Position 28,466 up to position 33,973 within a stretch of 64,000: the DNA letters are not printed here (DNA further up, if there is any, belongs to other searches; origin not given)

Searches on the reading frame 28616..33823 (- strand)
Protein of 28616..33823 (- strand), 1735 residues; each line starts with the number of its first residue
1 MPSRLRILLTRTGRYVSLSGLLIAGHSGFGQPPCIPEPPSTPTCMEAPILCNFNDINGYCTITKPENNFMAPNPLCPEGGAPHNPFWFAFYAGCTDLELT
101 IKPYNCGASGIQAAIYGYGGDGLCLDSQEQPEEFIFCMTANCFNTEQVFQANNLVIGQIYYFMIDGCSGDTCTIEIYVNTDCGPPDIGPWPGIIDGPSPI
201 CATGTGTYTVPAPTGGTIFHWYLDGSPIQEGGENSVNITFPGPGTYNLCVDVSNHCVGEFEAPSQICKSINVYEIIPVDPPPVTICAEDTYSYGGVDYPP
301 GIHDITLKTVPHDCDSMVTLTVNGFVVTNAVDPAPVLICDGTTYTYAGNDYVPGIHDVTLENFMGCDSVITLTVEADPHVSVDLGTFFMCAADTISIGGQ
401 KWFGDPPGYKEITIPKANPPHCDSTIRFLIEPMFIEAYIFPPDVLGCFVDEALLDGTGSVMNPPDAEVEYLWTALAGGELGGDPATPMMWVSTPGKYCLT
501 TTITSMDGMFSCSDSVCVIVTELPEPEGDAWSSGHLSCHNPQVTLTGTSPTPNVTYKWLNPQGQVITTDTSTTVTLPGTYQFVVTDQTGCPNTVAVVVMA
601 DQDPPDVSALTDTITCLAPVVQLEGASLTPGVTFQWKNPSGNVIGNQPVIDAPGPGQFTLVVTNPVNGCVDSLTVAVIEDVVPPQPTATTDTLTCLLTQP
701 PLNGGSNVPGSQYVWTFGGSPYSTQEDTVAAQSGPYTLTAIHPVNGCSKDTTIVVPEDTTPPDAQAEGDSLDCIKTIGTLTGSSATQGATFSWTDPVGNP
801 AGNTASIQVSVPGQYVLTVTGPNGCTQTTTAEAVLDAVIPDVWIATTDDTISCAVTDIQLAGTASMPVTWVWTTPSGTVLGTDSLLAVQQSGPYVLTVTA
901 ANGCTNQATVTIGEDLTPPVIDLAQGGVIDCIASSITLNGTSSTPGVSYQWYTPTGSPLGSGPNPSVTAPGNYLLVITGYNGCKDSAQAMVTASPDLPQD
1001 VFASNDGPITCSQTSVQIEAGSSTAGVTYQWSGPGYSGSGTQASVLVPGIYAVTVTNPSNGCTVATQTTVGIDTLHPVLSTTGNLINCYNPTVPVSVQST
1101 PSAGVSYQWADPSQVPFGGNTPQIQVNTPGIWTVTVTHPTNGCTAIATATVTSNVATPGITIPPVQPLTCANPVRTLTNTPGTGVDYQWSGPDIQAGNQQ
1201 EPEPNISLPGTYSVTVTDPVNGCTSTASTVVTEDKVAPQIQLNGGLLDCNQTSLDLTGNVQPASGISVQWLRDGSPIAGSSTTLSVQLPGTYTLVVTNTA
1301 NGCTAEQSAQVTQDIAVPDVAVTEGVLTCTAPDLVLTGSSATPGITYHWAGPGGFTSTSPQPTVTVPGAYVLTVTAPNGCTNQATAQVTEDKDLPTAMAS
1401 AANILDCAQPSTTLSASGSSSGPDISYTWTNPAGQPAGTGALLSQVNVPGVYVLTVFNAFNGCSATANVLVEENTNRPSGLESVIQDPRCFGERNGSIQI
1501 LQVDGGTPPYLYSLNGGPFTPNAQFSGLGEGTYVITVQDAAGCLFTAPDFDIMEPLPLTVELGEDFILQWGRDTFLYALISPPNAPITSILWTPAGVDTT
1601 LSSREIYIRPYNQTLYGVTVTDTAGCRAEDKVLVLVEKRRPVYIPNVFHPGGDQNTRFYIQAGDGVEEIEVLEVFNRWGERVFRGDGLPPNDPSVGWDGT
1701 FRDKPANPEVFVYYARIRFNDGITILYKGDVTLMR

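Call 76: search_protein_families(library=pfam, proteins=[window:28616-33823:-], max_evalue=0.00001)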
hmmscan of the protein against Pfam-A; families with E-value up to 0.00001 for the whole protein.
window:28616-33823:- (1735 aa): 4 families
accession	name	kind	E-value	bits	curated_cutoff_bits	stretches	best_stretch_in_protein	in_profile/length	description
PF06832.18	BiPBP_C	-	8e-14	51.7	26.8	0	218-250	45-78/90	Penicillin-Binding Protein C-terminus Family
PF13573.12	SprB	-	3.1e-10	40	28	1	1484-1518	3-36/37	SprB repeat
PF00801.26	PKD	-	1e-06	29.1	23.5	0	1164-1217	13-64/80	PKD domain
PF13585.12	CHU_C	-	2.3e-06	28.1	27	1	1644-1722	3-75/86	CHU_C Type IX secretion signal domain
